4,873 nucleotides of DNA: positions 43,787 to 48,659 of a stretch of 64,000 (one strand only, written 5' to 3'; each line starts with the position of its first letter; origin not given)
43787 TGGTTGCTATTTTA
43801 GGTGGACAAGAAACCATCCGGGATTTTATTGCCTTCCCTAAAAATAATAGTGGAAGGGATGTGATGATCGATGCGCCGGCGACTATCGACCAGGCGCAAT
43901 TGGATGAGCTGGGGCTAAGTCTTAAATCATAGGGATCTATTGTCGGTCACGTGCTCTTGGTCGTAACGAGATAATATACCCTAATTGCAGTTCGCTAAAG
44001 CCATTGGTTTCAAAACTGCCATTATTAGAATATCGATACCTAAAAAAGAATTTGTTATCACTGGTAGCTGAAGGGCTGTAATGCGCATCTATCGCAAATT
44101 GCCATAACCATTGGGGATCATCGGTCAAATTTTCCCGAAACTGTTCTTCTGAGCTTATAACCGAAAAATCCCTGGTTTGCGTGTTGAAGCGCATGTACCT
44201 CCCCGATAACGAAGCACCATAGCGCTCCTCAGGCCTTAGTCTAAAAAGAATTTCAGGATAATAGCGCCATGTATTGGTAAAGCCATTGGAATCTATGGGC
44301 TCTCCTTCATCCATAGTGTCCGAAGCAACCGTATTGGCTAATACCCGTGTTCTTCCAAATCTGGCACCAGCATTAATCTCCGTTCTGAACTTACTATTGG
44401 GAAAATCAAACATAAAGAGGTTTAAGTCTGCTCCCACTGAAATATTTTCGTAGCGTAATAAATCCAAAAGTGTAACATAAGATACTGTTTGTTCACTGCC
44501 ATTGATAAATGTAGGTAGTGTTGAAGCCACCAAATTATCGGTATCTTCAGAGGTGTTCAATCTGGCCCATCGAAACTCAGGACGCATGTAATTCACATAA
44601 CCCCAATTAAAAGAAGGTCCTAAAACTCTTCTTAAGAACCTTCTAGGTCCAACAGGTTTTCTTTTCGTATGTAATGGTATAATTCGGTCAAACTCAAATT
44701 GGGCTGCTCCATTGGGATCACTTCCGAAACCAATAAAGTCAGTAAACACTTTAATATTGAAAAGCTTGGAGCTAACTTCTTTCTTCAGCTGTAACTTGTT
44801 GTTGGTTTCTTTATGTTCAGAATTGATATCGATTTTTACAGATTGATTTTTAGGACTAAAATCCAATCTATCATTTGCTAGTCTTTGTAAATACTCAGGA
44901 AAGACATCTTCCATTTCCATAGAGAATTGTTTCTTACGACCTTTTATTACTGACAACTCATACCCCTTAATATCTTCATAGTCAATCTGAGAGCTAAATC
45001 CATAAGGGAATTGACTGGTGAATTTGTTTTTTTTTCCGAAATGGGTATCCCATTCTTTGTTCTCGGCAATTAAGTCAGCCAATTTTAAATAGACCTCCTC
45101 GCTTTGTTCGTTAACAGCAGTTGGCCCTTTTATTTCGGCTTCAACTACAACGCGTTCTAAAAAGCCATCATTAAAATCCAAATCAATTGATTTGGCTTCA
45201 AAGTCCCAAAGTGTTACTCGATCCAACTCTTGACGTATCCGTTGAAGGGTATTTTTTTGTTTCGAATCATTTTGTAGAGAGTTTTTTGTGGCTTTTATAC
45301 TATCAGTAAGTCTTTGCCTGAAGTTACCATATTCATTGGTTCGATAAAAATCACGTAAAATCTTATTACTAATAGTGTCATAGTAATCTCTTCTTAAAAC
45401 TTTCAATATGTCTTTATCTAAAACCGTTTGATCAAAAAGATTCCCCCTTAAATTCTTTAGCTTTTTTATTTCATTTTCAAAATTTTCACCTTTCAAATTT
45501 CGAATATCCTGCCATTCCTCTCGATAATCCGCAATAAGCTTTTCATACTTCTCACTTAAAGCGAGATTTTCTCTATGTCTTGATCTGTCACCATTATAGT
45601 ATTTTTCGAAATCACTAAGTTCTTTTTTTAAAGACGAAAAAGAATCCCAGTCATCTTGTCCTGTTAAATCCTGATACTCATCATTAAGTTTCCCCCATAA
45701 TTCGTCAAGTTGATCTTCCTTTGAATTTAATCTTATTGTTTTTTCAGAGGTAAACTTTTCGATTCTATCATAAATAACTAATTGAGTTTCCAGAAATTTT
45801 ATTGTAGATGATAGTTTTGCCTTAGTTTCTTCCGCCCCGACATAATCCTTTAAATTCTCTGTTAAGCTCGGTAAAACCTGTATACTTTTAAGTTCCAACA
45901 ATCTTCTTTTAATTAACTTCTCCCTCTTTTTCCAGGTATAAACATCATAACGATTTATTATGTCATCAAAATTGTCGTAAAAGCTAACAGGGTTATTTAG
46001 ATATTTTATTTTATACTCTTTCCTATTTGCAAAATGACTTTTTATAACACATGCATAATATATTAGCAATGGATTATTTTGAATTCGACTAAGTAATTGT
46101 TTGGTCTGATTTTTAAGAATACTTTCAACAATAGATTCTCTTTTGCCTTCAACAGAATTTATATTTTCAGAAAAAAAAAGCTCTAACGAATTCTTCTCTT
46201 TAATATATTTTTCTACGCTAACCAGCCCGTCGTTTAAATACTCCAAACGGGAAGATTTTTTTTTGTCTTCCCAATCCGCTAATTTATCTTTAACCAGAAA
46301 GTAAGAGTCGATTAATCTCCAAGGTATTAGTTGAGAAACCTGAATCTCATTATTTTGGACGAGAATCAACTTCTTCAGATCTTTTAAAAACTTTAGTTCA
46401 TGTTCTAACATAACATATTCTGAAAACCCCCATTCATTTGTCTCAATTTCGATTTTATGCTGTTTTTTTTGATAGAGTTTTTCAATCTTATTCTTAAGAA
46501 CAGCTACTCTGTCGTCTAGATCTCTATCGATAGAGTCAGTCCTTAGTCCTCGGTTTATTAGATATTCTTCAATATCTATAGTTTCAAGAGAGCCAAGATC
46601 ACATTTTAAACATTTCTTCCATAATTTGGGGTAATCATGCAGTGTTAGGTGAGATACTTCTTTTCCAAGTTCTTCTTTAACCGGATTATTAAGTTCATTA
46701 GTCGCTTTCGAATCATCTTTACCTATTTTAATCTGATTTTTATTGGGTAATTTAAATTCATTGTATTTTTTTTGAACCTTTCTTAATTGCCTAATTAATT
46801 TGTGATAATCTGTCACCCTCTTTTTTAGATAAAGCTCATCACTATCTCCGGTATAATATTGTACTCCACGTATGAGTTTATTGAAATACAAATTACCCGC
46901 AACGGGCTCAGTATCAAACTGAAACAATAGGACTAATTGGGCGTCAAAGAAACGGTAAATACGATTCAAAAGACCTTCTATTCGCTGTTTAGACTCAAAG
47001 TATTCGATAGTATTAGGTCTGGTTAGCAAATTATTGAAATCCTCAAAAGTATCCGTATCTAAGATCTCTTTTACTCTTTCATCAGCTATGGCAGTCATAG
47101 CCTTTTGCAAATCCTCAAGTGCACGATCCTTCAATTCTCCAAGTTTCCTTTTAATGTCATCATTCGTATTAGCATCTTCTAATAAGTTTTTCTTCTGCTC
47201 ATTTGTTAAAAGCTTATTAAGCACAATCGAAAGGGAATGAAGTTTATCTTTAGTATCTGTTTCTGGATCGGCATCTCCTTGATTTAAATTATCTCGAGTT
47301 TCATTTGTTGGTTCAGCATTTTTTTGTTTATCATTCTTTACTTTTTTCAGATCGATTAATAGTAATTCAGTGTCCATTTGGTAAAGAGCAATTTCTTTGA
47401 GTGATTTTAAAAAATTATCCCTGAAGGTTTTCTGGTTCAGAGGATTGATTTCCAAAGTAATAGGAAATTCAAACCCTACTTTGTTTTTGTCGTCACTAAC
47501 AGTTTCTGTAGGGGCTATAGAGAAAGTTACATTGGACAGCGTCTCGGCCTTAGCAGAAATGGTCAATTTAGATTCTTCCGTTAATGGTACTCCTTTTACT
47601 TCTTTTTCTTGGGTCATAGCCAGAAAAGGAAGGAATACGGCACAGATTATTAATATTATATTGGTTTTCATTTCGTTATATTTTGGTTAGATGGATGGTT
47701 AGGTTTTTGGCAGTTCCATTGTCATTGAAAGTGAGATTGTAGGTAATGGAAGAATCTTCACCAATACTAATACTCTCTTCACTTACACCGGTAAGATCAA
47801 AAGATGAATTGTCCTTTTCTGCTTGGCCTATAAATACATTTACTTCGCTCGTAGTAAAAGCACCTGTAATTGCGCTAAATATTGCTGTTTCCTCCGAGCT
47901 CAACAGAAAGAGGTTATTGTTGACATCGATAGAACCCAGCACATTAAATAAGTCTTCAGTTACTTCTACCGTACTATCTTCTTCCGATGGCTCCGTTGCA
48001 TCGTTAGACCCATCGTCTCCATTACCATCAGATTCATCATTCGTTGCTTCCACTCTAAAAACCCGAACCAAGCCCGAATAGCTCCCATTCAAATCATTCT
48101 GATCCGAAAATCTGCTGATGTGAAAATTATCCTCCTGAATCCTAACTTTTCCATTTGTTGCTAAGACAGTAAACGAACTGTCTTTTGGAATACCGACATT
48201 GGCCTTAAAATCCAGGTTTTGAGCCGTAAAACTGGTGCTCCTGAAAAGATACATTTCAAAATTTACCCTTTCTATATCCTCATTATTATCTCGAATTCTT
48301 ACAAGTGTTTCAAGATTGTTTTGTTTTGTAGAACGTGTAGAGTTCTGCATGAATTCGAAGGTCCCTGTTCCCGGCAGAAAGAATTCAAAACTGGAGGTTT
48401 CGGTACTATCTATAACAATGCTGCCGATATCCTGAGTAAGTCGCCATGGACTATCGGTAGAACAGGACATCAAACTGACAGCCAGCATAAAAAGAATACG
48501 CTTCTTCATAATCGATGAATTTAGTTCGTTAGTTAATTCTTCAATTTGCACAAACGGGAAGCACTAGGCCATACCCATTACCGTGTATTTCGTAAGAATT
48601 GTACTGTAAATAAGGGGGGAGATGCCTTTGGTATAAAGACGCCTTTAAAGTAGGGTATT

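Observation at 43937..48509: AT-rich orphan two-gene module: lipoprotein plus a 1,244-aa protein with a long helical region and a C-terminal beta-barrel-like domain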

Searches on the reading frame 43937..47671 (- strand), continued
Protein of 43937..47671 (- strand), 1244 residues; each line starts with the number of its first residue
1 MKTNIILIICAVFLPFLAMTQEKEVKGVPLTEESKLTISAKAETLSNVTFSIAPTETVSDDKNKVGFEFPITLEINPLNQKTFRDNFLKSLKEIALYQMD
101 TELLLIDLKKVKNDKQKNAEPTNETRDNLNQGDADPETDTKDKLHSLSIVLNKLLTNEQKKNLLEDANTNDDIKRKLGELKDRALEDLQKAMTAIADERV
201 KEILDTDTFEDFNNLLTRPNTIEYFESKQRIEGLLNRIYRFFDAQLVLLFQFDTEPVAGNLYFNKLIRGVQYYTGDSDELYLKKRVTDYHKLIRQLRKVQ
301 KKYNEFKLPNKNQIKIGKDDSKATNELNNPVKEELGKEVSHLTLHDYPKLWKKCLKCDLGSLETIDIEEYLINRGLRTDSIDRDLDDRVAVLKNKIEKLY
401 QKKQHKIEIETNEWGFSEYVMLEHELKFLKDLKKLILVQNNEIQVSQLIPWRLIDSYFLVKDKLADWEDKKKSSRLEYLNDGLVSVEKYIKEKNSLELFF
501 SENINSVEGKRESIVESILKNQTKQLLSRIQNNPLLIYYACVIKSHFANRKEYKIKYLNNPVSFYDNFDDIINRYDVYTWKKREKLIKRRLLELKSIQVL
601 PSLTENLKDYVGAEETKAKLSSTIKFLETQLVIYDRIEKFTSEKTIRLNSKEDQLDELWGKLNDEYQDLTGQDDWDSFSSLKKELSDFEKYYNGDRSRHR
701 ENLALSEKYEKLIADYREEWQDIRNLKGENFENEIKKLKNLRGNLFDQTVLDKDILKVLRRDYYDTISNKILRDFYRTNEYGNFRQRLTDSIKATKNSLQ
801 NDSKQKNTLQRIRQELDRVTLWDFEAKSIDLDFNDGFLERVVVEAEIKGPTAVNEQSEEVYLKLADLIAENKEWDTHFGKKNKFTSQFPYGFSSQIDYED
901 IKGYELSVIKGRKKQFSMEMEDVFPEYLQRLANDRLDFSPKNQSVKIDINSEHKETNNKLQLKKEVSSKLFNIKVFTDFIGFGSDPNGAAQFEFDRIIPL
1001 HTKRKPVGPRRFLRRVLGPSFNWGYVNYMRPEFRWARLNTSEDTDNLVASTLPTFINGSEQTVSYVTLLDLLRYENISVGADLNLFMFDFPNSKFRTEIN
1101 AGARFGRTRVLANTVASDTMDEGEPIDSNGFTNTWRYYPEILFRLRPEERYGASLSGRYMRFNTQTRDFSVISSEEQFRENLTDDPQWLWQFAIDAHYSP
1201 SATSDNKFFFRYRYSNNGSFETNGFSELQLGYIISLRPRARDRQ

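Call 67: search_protein_families(library=phrogs, proteins=[window:43940-47671:-], max_evalue=0.01)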
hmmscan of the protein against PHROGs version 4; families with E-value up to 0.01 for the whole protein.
window:43940-47671:- (1244 aa): 1 family
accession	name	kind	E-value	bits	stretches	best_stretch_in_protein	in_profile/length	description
phrog_26248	-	unknown function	0.00076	19.3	1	767-860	78-172/474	-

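Call 85: search_protein_families(library=pfam, alignment_id=A7, max_evalue=0.001)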
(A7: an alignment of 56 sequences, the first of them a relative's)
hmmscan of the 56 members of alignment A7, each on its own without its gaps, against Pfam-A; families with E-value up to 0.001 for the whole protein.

A. member 1, P0038 (600 aa): 0 families

B. families by the number of members that match (of 56 scanned): 0 families

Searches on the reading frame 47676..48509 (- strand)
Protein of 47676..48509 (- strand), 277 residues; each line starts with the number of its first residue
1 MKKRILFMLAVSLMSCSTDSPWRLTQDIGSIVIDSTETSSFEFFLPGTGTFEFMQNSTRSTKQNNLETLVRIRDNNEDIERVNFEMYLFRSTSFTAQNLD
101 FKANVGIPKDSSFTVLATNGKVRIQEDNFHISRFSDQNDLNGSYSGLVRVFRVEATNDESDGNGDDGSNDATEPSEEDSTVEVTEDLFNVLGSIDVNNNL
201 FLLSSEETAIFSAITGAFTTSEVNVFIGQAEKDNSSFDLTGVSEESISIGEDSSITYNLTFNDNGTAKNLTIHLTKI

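Call 3: search_protein_families(library=pfam, proteins=[window:47676-48509:-], max_evalue=1)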
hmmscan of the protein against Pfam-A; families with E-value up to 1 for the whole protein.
window:47676-48509:- (277 aa): 0 families

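Call 4: search_protein_families(library=ncbifam, proteins=[window:47676-48509:-], max_evalue=1)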
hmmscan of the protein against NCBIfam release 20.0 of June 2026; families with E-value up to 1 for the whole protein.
window:47676-48509:- (277 aa): 0 families

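Call 7: find_homologous_proteins(query=window:47676-48509:-, max_evalue=0.001)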
Query window:47676-48509:- (277 aa): 1 proteins with E <= 0.001 among 1103 candidates.
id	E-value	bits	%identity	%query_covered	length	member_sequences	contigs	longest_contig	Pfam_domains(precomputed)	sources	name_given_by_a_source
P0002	3.0e-167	572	100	98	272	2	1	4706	-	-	-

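Call 50: search_protein_families(library=pfam, alignment_id=A5, max_evalue=0.01)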
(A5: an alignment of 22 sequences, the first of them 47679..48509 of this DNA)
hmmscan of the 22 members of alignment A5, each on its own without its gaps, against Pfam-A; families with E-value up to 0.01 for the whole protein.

A. member 1, window:47679-48509:- (277 aa): 0 families

B. families by the number of members that match (of 22 scanned): 1 family
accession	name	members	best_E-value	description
PF22813.1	TcaA_2nd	1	0.0098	TcaA protein second domain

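Call 66: search_protein_families(library=padloc, proteins=[window:47679-48509:-], max_evalue=0.01)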
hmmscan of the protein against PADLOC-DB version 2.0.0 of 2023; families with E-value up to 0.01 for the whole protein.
window:47679-48509:- (277 aa): 0 families

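Call 67: search_protein_families(library=phrogs, proteins=[window:47679-48509:-], max_evalue=0.01)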
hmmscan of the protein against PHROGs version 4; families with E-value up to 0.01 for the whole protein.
window:47679-48509:- (277 aa): 0 families
